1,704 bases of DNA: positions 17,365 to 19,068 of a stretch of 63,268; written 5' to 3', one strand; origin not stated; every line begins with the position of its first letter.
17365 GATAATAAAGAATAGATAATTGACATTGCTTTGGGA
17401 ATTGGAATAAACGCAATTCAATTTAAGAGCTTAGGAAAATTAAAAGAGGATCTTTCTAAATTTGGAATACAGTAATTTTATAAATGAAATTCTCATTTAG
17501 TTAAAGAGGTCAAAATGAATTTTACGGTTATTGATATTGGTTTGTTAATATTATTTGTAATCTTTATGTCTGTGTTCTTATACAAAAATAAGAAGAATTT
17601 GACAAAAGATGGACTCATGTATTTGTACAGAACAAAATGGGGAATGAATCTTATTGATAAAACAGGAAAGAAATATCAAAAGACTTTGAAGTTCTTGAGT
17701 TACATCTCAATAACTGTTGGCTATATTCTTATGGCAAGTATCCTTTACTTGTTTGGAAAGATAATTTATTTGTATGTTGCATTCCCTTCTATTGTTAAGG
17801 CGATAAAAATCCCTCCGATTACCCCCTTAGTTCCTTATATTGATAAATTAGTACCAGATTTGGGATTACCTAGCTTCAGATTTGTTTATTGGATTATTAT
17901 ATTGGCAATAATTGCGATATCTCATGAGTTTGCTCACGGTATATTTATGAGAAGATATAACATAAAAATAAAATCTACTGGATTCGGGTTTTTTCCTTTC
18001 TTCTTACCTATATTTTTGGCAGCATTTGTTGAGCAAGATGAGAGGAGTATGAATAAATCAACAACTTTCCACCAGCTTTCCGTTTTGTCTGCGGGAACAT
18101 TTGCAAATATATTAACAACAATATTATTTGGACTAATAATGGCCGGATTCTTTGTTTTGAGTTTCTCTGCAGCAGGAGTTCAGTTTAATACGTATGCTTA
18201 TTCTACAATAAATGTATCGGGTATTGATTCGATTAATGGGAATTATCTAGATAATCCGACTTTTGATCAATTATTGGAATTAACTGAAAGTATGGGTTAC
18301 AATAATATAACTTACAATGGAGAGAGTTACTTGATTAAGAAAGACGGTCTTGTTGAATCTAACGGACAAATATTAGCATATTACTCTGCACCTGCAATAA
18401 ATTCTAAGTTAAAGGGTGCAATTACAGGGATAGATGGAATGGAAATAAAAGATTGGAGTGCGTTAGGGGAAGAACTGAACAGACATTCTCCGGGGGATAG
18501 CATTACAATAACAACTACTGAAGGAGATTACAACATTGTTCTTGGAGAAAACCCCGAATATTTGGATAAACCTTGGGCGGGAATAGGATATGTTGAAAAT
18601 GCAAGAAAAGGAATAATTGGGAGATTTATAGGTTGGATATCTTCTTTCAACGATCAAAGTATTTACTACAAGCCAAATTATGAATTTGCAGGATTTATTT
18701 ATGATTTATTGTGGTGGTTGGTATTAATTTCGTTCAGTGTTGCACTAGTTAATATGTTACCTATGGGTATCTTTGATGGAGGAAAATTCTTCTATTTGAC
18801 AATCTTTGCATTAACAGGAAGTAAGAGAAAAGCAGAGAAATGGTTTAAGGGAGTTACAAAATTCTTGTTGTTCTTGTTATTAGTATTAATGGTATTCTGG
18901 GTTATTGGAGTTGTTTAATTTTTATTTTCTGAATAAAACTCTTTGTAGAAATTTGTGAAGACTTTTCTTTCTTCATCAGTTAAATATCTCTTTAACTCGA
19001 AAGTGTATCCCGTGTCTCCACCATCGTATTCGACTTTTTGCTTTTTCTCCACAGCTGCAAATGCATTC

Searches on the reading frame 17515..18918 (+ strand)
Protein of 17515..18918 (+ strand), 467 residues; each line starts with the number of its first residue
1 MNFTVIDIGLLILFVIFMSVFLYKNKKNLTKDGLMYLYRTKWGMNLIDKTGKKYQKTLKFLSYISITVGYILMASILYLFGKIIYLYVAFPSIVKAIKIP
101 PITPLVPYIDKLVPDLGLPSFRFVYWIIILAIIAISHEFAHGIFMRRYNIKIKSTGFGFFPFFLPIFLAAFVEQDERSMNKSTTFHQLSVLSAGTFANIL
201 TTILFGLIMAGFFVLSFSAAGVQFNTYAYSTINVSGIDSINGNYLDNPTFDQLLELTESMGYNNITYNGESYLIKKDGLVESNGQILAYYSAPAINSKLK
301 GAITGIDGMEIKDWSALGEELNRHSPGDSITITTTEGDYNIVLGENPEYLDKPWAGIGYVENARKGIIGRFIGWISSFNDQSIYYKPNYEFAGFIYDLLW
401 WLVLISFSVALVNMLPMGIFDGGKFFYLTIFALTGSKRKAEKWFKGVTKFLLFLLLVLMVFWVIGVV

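Call 7: search_protein_families(library=pfam, proteins=[window:17515-18918:+], max_evalue=0.01)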
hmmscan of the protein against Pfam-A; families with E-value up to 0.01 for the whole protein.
window:17515-18918:+ (467 aa): 1 family
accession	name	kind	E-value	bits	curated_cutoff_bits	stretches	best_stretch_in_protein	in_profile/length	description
PF02163.28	Peptidase_M50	-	2.8e-19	69.8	27.2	1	126-456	2-219/221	Peptidase family M50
